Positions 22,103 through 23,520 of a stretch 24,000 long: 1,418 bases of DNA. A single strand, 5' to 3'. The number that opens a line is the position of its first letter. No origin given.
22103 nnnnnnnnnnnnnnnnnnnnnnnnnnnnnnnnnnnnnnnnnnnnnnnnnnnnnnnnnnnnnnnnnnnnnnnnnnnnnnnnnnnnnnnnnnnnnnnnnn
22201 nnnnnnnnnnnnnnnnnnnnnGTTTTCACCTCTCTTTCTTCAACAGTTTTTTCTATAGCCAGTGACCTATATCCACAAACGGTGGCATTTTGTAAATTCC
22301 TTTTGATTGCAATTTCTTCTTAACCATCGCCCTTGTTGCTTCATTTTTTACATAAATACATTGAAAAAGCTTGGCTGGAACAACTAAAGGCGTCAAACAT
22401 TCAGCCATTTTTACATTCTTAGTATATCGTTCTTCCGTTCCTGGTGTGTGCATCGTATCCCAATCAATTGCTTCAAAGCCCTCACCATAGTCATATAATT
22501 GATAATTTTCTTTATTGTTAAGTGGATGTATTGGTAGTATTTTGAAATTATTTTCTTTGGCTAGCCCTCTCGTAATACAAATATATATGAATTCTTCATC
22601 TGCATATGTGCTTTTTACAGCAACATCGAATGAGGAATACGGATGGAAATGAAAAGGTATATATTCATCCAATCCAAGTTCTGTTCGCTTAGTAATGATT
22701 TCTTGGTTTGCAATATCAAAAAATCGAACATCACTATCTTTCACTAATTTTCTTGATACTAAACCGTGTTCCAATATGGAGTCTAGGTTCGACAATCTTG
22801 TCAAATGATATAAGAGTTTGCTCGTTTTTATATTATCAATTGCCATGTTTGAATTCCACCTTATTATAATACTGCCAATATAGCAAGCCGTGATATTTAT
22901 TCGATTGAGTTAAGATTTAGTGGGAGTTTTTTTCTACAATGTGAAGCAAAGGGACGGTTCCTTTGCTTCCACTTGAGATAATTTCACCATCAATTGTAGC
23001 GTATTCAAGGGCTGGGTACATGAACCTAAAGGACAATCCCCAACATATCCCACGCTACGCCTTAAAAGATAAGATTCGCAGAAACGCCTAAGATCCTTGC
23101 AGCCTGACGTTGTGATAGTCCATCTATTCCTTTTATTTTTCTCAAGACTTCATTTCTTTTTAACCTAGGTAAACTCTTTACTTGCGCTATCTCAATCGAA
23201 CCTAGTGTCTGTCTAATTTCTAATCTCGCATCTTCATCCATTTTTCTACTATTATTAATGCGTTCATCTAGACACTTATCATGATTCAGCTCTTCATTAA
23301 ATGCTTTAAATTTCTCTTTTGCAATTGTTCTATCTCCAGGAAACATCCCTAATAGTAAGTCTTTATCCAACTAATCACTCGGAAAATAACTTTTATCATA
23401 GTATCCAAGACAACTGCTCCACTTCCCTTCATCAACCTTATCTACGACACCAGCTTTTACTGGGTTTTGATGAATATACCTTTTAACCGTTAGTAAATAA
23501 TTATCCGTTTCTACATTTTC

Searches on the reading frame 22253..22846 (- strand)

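Call 23: search_protein_families(library=pfam, proteins=[window:22253-22846:-], max_evalue=0.001)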
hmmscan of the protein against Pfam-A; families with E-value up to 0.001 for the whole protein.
window:22253-22846:- (197 aa): 1 family
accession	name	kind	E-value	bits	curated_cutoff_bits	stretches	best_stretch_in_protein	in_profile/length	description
PF14487.12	DarT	-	3.2e-26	92.7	22.5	1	13-188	1-192/201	ssDNA thymidine ADP-ribosyltransferase, DarT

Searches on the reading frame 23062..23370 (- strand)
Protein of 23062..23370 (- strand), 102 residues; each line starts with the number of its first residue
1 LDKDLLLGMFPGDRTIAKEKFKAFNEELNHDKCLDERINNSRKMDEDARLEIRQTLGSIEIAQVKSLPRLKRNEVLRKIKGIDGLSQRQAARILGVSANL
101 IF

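Call 23: search_protein_families(library=pfam, proteins=[window:23062-23370:-], max_evalue=0.001)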
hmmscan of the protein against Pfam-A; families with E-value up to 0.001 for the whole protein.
window:23062-23370:- (102 aa): 0 families

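Call 36: search_protein_families(library=padloc, proteins=[window:23062-23370:-], max_evalue=0.1)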
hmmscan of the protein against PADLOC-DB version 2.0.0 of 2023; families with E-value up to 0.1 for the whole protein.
window:23062-23370:- (102 aa): 0 families

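Call 37: search_protein_families(library=phrogs, proteins=[window:23062-23370:-], max_evalue=0.1)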
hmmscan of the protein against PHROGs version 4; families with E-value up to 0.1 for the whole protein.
window:23062-23370:- (102 aa): 3 families
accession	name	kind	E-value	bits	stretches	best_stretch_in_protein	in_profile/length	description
phrog_3865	-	unknown function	0.03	15.6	1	81-98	21-38/74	-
phrog_2104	-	unknown function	0.031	15.5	1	53-101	23-69/103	-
phrog_14076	-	transcription regulation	0.047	15.2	0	72-98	14-40/86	transcriptional regulator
